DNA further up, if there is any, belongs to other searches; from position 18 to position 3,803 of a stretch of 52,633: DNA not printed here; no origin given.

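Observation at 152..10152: Four-gene PLD-SNF2 / PglX-MmeI-type methyltransferase / two Schlafen-like COG2865 genes: candidate unnamed restriction-modification-like defence operon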

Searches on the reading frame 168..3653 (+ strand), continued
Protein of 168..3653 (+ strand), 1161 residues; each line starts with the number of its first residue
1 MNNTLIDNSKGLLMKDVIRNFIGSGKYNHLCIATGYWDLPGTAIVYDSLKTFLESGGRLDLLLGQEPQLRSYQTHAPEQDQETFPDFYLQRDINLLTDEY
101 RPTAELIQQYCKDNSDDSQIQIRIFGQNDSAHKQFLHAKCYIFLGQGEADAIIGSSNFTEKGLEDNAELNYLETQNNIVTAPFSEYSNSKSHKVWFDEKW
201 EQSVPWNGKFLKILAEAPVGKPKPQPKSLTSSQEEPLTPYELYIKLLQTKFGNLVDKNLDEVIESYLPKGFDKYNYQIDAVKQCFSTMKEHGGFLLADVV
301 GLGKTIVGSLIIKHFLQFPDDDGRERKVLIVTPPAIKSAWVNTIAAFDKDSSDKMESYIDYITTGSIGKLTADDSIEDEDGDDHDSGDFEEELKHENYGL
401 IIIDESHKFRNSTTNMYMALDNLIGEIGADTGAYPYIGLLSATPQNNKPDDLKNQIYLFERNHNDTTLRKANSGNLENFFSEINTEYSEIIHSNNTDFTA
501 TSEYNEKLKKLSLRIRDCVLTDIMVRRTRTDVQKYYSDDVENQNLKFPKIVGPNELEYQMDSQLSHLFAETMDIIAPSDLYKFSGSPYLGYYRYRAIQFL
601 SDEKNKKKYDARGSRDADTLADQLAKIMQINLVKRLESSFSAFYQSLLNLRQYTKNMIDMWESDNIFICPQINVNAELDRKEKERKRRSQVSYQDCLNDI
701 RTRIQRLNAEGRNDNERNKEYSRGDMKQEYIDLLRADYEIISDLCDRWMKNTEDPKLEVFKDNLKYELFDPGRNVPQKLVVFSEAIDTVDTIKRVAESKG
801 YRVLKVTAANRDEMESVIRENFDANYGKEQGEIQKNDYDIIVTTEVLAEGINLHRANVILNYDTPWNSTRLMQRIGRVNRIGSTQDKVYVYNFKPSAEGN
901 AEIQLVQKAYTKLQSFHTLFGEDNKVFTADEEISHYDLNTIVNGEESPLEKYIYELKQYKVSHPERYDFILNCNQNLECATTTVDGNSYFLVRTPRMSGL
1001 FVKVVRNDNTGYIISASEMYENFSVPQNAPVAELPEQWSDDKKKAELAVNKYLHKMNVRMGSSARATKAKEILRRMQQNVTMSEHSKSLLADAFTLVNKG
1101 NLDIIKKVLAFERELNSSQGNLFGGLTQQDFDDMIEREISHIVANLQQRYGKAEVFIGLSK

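Call 60: predict_structure(alignment_id=A1)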
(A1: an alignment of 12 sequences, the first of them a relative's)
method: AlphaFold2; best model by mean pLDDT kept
length: 1161 residues; sequences in the alignment: 12
mean_pLDDT: 57.1   pTM: 0.30
mean pLDDT of the five models: 57.1, 56.5, 55.8, 50.4, 46.2
residues with pLDDT >= 90: 36; 70-90: 352; 50-70: 307; < 50: 466
segments of 3 or more residues with pLDDT < 50: 74-91, 128-134, 215-234, 257-303, 366-387, 407-414, 442-480, 495-500, 512-564, 575-578, 580-602, 608-642, 751-776, 823-832, 845-950, 975-979, 995-998, 1118-1124, 1148-1161
pLDDT, mean of each block of 10 residues (from residue 1): 64 85 88 84 90 92 71 46 31 67 87 84 67 52 87 81 70 85 64 88 80 44 30 52 66 51 37 38 38 35 56 69 73 71 76 81 54 28 44 71 56 52 69 62 33 25 28 38 59 49 59 43 29 38 35 27 52 52 40 31 47 43 33 32 60 81 82 80 80 88 87 78 78 77 69 40 43 48 54 67 68 63 46 60 44 26 27 28 40 34 29 25 25 27 35 69 74 55 63 52 70 60 55 62 73 57 70 79 81 75 71 59 55 74 51 26 23
secondary structure, 60 per line:
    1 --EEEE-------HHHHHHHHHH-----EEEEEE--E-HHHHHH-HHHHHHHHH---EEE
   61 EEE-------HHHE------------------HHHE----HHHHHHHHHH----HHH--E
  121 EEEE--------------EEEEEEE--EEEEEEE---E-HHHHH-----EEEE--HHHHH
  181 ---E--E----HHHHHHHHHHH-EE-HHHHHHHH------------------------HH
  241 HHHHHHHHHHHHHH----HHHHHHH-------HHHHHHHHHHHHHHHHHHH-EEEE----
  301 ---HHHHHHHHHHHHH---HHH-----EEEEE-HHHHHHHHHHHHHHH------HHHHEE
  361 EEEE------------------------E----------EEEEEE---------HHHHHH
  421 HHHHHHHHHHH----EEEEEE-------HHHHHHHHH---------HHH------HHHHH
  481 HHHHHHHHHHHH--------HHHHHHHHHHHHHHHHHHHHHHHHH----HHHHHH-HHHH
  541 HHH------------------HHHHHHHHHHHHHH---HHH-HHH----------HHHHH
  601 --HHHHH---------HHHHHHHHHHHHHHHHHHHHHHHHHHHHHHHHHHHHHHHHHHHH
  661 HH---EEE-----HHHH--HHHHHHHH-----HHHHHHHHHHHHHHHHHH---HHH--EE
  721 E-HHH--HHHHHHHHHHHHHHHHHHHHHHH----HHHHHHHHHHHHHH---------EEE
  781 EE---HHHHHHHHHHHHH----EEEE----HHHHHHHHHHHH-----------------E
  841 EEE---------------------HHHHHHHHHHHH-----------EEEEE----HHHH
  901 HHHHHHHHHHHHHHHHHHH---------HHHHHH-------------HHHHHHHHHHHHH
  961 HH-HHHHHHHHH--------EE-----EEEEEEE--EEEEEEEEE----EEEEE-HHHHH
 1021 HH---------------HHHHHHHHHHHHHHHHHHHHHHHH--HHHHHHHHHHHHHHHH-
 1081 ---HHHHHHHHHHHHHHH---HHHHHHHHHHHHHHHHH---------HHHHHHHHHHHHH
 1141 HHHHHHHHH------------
elements in order (helices of 4 or more, strands of 3 or more residues): E3-6 H14-23 E29-34 H39-44 H46-54 E58-63 H101-110 E120-124 E139-145 E148-154 H160-164 E170-173 H176-180 H192-202 H207-214 H239-254 H259-265 H273-291 E293-296 H304-316 E328-332 H334-348 H355-358 E359-364 E400-405 H415-431 E436-441 H449-457 H476-492 H501-525 H530-535 H537-543 H562-575 H596-600 H603-607 H617-662 E666-668 H674-677 H680-687 H693-710 E719-721 H728-750 H755-768 E778-782 H786-798 E803-806 H811-822 E840-843 H865-876 E888-892 H897-919 H929-934 H948-962 H964-972 E988-994 E997-1005 E1010-1014 H1016-1022 H1038-1061 H1064-1079 H1084-1098 H1102-1118 H1128-1149

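Call 62: fold_search(model_id=the predicted structure, library=pdb)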
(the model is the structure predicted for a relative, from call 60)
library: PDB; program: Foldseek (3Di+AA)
matches with E <= 10: 848; with E <= 0.001: 99
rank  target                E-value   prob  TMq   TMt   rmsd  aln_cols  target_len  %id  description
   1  7clg_B                5.4e-09  1.00  0.12  0.16  20.8       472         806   15  Crystal structure of the ATP-dependent restriction endonuclease SauUSI (released 2021-01-20)
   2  7clg_A                1.2e-08  1.00  0.12  0.16  23.4       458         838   14  Crystal structure of the ATP-dependent restriction endonuclease SauUSI (released 2021-01-20)
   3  9b1d_A                1.9e-07  1.00  0.12  0.17  34.4       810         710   13  Cryo-EM structure of native SWR1 bound to DNA (composite structure) (released 2024-10-09)
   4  9jao_C                2.0e-07  1.00  0.13  0.21  22.7       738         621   12  The structure of SMARCAD1 bound to the hexasome in the presence of ADP-BeFx (released 2025-04-30)
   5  9jo5_K                2.7e-07  1.00  0.12  0.21  28.7       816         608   14  Structure of isw1-nucleosome complex in ADP-B state (released 2025-04-09)
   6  9b1e_A                3.2e-07  1.00  0.11  0.17  35.9       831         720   15  Cryo-EM structure of native SWR1 bound to nucleosome (composite structure) (released 2024-10-09)
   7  6gej_M                3.2e-07  1.00  0.11  0.18  38.2       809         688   15  Chromatin remodeller-nucleosome complex at 3.6 A resolution. (released 2018-10-17)
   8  9gd3_W                3.9e-07  1.00  0.12  0.15  30.5       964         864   12  Structure of a mononucleosome bound by one copy of Chd1 with the DBD on the exit-side DNA. (released 2024-09-18)
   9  9n6k_K                7.7e-07  1.00  0.13  0.15  32.2       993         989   12  2.88 A S.cerevisiae Chd1[L886G/L889G/L891G]-nucleosome 2:1 complex with DNA-binding domain (released 2025-06-11)
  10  6jyl_K                8.6e-07  1.00  0.12  0.24  23.6       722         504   14  The crosslinked complex of ISWI-nucleosome in the ADP.BeF-bound state (released 2019-05-29)
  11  8x19_I                9.0e-07  1.00  0.11  0.15  37.1       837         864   14  Structure of nucleosome-bound SRCAP-C in the ADP-BeFx-bound state (released 2024-03-06)
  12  7oo3_b                1.6e-06  1.00  0.12  0.23  23.7       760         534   15  Pol II-CSB-CSA-DDB1-UVSSA (Structure1) (released 2021-10-06)
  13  6ftx_W                1.7e-06  1.00  0.12  0.16  22.5       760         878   13  Structure of the chromatin remodelling enzyme Chd1 bound to a ubiquitinylated nucleosome (released 2018-08-08)
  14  8x1c_I                1.8e-06  1.00  0.13  0.16  34.6       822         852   14  Structure of nucleosome-bound SRCAP-C in the ADP-bound state (released 2024-03-06)
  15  9cac_A                1.8e-06  1.00  0.11  0.12  42.8       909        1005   10  Cryo-EM structure of the RuvBL lobe of the native human TIP60 complex (composite structure) (released 2025-06-18)
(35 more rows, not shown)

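Call 66: get_annotated_region(hit=H10, flank=7000)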
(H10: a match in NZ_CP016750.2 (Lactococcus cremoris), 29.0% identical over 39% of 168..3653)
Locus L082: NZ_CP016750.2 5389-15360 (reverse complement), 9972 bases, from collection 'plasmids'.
description: Lactococcus cremoris strain JM1 plasmid pJM1F, complete sequence
organism: Lactococcus cremoris (NCBI taxid 1359)
taxonomy: Bacteria; Bacillota; Bacilli; Lactobacillales; Streptococcaceae; Lactococcus; Lactococcus cremoris
host: -; source: Single cell,Dairy fermentation; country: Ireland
typing (MOB-suite, as given by PLSDB): non-mobilizable; replicon Inc11
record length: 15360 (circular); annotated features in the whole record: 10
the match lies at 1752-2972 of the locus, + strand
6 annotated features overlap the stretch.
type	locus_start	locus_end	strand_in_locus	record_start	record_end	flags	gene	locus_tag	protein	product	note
CDS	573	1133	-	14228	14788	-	-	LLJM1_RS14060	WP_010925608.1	recombinase family protein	GO:0006310 - DNA recombination [Evidence IEA]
CDS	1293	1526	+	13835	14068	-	-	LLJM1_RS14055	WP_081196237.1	hypothetical protein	-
CDS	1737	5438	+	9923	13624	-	-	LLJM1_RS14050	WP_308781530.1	DEAD/DEAH box helicase family protein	-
CDS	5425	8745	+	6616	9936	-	-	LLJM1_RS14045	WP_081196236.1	N-6 DNA methylase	GO:0006306 - DNA methylation [Evidence IEA]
CDS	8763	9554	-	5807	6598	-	-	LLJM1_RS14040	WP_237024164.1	TaqI-like C-terminal specificity domain-containing protein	-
CDS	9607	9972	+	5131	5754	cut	-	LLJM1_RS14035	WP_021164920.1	master DNA invertase Mpi family serine-type recombinase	-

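Call 76: search_dna_similar(query=window:168-3653:+, collection=phages, mode=protein, max_evalue=1e-20, max_rows=10)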
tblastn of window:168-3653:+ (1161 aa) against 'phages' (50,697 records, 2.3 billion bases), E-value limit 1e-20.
Records with a match: 1; places in all: 1; records where one place covers at least 80% of the query: 0.
Best place of each record, by identity: <60% 1.
By first word of the organism name: Erysipelothrix 1.
By host as written in the record: Erysipelothrix rhusiopathiae ZJ 1.
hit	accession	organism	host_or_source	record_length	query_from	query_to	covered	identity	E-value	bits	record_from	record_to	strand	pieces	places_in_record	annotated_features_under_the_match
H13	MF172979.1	Erysipelothrix phage phi1605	Erysipelothrix rhusiopathiae ZJ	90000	274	924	56%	24.7%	2e-29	134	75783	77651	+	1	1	DEAD/DEAH box helicase-like protein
